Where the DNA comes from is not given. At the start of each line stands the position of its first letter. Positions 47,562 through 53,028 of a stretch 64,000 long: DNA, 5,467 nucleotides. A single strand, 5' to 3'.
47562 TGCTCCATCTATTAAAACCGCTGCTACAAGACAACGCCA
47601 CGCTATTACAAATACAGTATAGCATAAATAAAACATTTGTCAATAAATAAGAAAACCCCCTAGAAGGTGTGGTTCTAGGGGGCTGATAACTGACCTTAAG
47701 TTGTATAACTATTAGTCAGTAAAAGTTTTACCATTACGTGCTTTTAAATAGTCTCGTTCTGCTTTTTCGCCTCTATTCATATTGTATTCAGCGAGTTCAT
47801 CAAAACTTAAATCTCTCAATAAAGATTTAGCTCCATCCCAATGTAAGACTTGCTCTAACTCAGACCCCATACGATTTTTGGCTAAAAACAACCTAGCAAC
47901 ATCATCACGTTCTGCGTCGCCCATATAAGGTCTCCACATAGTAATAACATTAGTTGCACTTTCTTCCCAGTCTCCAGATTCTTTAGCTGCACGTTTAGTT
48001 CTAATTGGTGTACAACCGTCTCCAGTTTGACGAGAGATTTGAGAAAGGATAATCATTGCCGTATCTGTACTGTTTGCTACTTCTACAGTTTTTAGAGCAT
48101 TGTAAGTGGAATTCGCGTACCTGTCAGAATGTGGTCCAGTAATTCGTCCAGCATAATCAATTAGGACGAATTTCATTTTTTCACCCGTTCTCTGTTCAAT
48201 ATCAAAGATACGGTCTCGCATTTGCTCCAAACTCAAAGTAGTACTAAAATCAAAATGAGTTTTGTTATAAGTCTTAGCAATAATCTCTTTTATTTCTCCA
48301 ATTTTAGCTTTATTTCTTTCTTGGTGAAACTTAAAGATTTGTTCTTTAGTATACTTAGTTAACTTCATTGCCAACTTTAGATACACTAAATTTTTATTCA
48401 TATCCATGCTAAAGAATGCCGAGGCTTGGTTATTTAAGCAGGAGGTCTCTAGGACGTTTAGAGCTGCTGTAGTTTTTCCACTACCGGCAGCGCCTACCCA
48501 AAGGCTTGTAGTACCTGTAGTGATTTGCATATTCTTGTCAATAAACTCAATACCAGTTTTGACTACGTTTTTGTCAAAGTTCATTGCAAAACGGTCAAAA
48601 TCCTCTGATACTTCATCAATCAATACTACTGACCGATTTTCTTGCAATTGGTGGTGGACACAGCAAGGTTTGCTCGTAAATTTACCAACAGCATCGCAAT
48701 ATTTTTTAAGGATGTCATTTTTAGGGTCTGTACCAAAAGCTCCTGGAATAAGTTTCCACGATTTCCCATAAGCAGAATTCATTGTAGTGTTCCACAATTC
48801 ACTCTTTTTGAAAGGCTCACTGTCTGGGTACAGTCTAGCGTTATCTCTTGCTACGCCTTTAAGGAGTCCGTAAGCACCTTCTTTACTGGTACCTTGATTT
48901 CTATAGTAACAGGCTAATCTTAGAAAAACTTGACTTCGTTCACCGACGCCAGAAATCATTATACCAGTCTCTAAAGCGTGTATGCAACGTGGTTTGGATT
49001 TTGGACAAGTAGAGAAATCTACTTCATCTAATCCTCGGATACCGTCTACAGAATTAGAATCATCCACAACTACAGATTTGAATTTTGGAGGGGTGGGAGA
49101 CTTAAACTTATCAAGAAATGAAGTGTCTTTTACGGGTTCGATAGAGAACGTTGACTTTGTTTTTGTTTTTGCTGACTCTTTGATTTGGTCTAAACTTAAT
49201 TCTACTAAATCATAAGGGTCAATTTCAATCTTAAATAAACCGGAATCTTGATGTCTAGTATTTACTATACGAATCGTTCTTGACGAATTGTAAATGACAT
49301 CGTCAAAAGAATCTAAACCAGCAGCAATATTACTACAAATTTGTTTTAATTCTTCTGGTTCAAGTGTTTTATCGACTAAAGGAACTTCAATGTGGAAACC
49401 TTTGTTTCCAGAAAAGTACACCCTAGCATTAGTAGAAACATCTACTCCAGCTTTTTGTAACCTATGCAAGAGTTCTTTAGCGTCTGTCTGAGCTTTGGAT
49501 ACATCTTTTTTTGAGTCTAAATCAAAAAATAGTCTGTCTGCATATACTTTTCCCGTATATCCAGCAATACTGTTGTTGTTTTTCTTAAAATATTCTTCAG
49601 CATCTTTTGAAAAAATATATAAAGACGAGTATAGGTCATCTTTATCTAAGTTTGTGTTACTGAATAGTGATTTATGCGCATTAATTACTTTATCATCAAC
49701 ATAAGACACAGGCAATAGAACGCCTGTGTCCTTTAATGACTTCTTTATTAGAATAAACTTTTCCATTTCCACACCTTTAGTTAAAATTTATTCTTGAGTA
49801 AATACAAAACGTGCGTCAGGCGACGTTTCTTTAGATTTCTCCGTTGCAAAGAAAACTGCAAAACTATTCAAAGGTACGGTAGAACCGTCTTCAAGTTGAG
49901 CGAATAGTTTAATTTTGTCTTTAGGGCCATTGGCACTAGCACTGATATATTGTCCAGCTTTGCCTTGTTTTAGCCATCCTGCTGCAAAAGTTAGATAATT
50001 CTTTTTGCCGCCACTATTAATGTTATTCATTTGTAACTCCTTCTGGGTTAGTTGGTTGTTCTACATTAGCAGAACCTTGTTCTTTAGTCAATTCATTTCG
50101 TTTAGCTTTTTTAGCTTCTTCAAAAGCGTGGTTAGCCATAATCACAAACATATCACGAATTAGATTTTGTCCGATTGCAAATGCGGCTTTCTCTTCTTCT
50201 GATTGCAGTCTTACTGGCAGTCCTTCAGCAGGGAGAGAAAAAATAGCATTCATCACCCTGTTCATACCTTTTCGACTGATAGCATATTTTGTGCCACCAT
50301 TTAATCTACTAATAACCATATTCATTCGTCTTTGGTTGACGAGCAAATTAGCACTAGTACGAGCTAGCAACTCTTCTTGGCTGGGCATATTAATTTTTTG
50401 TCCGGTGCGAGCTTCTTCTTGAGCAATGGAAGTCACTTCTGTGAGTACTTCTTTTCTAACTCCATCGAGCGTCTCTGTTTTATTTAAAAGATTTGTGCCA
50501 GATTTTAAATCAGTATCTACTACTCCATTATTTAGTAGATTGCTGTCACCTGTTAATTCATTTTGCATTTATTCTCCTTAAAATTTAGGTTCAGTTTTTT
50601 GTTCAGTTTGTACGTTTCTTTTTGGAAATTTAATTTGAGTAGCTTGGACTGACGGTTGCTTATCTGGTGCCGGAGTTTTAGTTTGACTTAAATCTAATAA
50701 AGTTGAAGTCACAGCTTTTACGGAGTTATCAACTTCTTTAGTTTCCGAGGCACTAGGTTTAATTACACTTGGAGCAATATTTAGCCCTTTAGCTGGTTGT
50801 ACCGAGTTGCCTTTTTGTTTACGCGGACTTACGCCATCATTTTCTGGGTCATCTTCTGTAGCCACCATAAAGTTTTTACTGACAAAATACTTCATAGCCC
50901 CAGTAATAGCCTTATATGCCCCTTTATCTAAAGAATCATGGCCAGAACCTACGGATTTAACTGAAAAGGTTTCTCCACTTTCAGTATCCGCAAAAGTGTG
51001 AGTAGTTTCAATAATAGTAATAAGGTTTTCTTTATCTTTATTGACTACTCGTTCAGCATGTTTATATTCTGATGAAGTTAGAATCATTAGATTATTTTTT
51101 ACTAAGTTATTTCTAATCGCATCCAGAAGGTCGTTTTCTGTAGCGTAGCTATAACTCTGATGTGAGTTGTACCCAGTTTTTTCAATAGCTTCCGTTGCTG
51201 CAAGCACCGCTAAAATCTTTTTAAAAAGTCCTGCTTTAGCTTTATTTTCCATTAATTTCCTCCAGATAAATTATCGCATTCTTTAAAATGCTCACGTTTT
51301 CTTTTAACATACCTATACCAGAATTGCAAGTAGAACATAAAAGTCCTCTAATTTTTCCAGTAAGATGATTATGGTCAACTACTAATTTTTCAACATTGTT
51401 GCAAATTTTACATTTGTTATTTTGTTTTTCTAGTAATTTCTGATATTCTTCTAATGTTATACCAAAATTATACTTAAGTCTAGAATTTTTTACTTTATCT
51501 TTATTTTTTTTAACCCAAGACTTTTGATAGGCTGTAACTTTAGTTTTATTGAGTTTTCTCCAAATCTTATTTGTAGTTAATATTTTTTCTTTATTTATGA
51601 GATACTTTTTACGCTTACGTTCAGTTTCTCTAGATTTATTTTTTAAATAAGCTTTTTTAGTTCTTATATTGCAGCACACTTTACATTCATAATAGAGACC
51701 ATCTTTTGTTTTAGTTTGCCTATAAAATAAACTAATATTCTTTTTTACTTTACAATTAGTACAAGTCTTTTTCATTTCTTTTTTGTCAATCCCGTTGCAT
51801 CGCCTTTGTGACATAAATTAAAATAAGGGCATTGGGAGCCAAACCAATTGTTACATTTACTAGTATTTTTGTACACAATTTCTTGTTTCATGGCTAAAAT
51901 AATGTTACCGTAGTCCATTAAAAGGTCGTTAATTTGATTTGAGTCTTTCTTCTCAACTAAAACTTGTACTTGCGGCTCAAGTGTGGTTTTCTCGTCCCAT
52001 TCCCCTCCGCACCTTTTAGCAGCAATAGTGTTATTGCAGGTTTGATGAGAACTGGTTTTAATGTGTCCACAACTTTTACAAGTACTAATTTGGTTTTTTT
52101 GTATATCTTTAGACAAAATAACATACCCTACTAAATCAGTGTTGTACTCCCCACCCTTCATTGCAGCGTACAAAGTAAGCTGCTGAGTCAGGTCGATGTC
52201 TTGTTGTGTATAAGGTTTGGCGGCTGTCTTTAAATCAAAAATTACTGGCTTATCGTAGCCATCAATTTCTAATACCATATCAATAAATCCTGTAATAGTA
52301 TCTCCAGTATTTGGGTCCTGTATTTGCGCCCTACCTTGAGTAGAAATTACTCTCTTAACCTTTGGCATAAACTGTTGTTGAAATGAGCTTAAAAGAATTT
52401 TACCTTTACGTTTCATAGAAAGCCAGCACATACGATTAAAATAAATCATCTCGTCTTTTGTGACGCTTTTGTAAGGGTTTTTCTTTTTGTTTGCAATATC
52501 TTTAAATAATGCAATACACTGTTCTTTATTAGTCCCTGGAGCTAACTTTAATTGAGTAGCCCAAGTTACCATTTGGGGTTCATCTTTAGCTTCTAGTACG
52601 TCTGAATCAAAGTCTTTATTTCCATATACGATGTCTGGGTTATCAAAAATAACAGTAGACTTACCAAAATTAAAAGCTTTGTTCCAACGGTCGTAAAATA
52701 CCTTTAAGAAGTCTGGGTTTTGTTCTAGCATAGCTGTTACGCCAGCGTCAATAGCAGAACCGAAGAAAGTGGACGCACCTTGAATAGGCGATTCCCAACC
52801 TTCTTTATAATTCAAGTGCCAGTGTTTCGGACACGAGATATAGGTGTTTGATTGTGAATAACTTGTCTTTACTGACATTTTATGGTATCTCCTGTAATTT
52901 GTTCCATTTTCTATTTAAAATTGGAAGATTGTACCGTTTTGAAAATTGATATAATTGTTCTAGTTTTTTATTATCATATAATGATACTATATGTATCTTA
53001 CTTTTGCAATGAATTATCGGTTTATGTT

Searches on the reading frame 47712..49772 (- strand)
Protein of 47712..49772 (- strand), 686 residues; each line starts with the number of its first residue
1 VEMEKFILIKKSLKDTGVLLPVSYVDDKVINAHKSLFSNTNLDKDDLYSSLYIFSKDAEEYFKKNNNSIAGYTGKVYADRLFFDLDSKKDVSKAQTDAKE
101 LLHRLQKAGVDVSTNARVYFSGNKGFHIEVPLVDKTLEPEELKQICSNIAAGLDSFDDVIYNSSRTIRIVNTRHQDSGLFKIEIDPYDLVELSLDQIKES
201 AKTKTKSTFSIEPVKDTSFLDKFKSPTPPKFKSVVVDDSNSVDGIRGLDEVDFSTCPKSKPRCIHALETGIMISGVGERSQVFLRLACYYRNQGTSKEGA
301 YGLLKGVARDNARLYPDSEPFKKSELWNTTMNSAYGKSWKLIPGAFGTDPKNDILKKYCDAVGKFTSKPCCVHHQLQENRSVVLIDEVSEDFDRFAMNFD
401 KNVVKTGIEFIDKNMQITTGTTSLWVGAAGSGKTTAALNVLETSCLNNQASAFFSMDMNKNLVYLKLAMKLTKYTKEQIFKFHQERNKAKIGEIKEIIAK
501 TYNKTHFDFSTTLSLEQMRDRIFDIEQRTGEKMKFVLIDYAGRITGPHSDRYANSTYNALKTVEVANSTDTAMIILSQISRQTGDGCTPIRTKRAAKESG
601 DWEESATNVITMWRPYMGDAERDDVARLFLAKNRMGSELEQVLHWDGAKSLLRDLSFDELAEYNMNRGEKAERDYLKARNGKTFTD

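Call 14: search_protein_families(library=phrogs, proteins=[window:47712-49772:-], max_evalue=0.001)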
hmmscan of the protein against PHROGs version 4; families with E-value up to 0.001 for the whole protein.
window:47712-49772:- (686 aa): 7 families
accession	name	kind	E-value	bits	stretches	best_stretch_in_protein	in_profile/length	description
phrog_19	-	DNA, RNA and nucleotide metabolism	1.2e-27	98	1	385-680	315-597/621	DnaB-like replicative helicase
phrog_18685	-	unknown function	1.2e-22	80.7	1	73-302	63-299/1028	-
phrog_243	-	DNA, RNA and nucleotide metabolism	4.7e-21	76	1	413-637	28-245/273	DnaB-like replicative helicase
phrog_16345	-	DNA, RNA and nucleotide metabolism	7e-21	75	1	67-340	54-318/972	primase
phrog_239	-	DNA, RNA and nucleotide metabolism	9.1e-13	49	1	394-672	335-620/801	DNA primase/helicase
phrog_11530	-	unknown function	1.4e-06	29.3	1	512-637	13-140/184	-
phrog_5482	-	unknown function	0.00038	20.3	0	410-621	40-255/341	-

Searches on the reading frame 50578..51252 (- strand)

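Call 63: search_protein_families(library=phrogs, proteins=[window:50578-51252:-], max_evalue=0.001)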
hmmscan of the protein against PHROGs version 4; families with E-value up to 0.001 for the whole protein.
window:50578-51252:- (224 aa): 3 families
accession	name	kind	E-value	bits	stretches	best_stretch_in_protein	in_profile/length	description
phrog_155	-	DNA, RNA and nucleotide metabolism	9.6e-24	85.5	1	3-175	62-228/308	Erf-like ssDNA annealing protein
phrog_2324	-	DNA, RNA and nucleotide metabolism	1.4e-09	38.8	1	3-157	5-147/193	Erf-like ssDNA annealing protein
phrog_21649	-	unknown function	3.1e-06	27.7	1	9-139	42-168/351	-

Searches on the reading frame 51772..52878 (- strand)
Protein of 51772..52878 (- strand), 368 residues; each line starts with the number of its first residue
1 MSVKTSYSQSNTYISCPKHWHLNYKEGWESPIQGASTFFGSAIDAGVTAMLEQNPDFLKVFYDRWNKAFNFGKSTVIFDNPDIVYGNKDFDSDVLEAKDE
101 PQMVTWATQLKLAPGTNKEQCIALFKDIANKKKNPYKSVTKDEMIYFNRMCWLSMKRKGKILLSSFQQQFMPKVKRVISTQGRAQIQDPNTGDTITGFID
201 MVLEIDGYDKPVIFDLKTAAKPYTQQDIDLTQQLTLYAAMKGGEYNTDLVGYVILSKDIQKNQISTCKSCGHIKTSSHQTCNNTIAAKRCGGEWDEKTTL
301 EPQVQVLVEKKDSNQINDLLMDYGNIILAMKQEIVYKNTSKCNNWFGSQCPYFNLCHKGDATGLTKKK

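Call 63: search_protein_families(library=phrogs, proteins=[window:51772-52878:-], max_evalue=0.001)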
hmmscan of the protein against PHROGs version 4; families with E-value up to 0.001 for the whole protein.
window:51772-52878:- (368 aa): 3 families
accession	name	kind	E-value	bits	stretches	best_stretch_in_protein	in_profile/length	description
phrog_1218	-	DNA, RNA and nucleotide metabolism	1.2e-08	35.6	0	151-362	92-335/364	exonuclease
phrog_69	-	DNA, RNA and nucleotide metabolism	2.7e-08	34.3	0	193-239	204-245/501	exonuclease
phrog_298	-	DNA, RNA and nucleotide metabolism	1.2e-05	25.9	1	196-255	167-225/293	exonuclease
